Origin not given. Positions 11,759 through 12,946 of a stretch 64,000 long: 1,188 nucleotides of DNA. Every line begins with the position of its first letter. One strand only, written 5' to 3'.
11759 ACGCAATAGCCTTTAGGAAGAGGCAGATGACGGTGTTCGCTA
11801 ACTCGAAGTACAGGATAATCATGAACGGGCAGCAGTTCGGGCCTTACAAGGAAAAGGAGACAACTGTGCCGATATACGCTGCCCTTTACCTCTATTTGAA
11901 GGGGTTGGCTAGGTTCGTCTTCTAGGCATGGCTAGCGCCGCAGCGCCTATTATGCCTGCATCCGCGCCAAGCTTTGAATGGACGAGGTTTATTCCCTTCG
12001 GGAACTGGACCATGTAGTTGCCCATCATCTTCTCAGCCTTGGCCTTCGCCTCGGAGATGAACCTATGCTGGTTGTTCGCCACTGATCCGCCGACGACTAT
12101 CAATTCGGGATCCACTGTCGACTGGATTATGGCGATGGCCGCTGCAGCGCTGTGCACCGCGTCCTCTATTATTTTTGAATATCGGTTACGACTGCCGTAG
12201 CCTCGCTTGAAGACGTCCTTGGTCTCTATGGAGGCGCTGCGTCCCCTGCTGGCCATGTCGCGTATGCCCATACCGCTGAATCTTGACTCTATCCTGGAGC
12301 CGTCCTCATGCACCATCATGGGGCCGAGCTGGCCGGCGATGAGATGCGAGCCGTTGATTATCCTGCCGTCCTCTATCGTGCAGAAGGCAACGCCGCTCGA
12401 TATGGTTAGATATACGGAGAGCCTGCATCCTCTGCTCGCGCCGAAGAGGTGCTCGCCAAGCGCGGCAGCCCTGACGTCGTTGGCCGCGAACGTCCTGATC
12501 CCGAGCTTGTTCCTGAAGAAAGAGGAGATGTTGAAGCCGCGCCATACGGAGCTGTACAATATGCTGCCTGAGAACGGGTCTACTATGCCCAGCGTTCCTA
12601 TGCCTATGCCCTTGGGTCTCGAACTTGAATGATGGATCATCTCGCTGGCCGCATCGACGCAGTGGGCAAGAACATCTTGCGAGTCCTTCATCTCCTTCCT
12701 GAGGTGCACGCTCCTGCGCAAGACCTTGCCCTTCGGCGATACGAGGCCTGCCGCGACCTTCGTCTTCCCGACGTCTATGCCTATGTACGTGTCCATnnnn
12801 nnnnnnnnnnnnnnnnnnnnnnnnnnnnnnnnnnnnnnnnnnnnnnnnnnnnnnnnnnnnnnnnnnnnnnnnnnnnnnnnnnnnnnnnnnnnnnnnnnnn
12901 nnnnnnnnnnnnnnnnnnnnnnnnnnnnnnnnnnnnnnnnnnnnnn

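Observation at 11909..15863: Orphan three-gene cluster: 614-aa unknown + 355-aa unknown + ROK kinase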

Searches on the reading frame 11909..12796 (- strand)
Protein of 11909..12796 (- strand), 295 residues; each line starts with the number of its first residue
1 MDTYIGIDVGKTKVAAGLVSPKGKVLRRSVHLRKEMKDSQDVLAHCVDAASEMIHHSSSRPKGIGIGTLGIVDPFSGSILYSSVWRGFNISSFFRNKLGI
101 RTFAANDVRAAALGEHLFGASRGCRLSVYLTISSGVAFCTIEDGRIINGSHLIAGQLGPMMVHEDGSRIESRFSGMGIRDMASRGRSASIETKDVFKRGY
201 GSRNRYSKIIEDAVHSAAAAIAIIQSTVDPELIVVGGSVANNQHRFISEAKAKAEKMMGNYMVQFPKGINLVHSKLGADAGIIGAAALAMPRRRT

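Call 3: search_protein_families(library=pfam, proteins=[window:11909-12796:-], max_evalue=1)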
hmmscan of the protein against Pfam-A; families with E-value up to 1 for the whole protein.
window:11909-12796:- (295 aa): 4 families
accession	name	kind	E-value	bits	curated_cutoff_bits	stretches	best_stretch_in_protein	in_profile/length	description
PF00480.26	ROK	-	1.1e-41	143.7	22.9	1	4-289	1-291/294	ROK family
PF01869.26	BcrAD_BadFG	-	0.002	18.1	31.5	1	5-69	1-70/271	BadF/BadG/BcrA/BcrD ATPase family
PF01548.23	DEDD_Tnp_IS110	-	0.03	14.6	29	1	5-50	1-45/155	Transposase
PF00370.27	FGGY_N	-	0.27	11.2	28.8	1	4-68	2-77/245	FGGY family of carbohydrate kinases, N-terminal domain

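Call 4: search_protein_families(library=ncbifam, proteins=[window:11909-12796:-], max_evalue=1)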
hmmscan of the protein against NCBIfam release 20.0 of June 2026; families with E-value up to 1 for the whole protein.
window:11909-12796:- (295 aa): 13 families
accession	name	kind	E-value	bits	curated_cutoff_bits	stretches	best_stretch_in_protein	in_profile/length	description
TIGR00744.1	ROK_glcA_fam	subfamily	7.6e-29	101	260.35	2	5-166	1-165/318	ROK family glucokinase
NF045551.1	GK_Pyrobac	equivalog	1.9e-24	86.5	500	1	4-290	2-281/294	ATP-dependent glucokinase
NF003461.0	PRK05082.1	subfamily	1.5e-22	80.3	283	1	5-289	4-286/291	N-acetylmannosamine kinase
NF047821.1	NactlManKinNanK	equivalog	8.9e-21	74.7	450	1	5-289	4-286/288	N-acetylmannosamine kinase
NF047937.1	TransRegNagC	equivalog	2.6e-20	73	650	1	5-279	82-374/399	DNA-binding transcriptional regulator NagC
NF007251.0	PRK09698.1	equivalog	8.6e-16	58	253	1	3-290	7-297/304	allose kinase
NF009835.0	PRK13310.1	equivalog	2.2e-15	56.8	380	2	168-290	184-301/303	N-acetylglucosamine kinase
NF007108.0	PRK09557.1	equivalog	1.7e-13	50.5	443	1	5-288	4-299/303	fructokinase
NF042998.1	bglucokin_BglK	equivalog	3.3e-12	46.3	550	1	7-253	6-257/291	beta-glucoside kinase BglK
NF049930.1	TransRegMlc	equivalog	6.7e-12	45.4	530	1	37-170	119-257/405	sugar metabolism global transcriptional regulator Mlc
NF045942.1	PolPhglucPhase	equivalog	6.3e-11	42.5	250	2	5-152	3-151/242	polyphosphate--glucose phosphotransferase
NF045550.1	FrctkaseScrK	equivalog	1.1e-09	38.2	400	1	54-267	48-263/293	fructokinase ScrK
NF009836.0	PRK13311.1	equivalog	0.061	12.5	551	1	4-166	2-164/256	N-acetyl-D-glucosamine kinase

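Call 65: search_solved_structures(query=window:11909-12796:-, max_evalue=0.00001, show_alignments=1)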
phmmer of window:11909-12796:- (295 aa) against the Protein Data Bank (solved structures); distinct sequences matched with E-value up to 0.00001: 26.
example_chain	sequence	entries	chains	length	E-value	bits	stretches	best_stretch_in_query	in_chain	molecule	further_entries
3vov_A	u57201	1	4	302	3.4e-24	88.8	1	4-289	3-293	Glucokinase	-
5nck_A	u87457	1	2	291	2.1e-21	79.6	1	5-291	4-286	N-acetylmannosamine kinase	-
3vgk_A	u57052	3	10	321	3.1e-17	65.9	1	4-167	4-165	Glucokinase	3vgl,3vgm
3eo3_A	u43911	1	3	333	7.4e-16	61.4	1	5-169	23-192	Bifunctional UDP-N-acetylglucosamine 2-epimerase/N-acetylmannosamine kinase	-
2yhy_A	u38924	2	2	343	8.3e-16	61.3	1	5-169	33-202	BIFUNCTIONAL UDP-N-ACETYLGLUCOSAMINE 2-EPIMERASE/N-ACETYLMANNOSAMINE KINASE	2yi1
2qm1_A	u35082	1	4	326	2e-15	60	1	4-291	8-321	Glucokinase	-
2yhw_A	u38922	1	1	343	3.4e-15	59.2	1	5-167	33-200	BIFUNCTIONAL UDP-N-ACETYLGLUCOSAMINE 2-EPIMERASE/N-ACETYLMANNOSAMINE KINASE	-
2aa4_A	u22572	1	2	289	1.2e-14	57.4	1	3-290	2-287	Putative N-acetylmannosamine kinase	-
1xc3_A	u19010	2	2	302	2.2e-13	53.3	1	57-289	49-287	Putative fructokinase | fructokinase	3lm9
3ohr_A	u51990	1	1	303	2.2e-13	53.3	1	57-289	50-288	Putative fructokinase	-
1z05_A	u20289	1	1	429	2.8e-12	49.7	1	38-286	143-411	transcriptional regulator, ROK family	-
6q26_A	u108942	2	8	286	1.2e-09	41.1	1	4-254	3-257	Glucokinase | N-acetylmannosamine kinase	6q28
6q27_A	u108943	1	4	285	1.3e-09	40.9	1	4-254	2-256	Glucokinase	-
3r8e_A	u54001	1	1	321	2e-09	40.4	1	4-181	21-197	Hypothetical sugar kinase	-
4htl_A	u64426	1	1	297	1.9e-08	37.1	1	6-252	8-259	Beta-glucoside kinase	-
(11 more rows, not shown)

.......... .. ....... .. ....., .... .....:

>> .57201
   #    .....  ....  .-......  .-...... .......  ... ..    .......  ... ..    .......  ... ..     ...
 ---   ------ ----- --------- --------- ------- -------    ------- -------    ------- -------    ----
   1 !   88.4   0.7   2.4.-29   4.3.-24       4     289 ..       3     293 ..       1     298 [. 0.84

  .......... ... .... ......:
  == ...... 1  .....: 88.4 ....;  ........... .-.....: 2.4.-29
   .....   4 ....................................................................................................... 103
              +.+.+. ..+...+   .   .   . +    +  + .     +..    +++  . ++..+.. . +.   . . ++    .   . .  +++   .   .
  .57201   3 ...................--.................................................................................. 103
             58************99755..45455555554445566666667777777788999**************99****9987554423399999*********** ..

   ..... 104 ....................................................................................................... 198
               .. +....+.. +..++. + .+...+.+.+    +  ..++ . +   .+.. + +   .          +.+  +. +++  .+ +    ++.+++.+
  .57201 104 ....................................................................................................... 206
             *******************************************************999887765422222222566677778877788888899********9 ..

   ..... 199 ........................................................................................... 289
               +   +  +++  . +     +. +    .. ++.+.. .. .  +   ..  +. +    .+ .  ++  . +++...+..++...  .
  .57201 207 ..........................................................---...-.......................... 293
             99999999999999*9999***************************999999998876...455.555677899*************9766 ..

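Call 89: search_protein_families(library=padloc, proteins=[window:11909-12796:-], max_evalue=0.01)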
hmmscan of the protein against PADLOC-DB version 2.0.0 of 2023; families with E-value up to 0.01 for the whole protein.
window:11909-12796:- (295 aa): 0 families
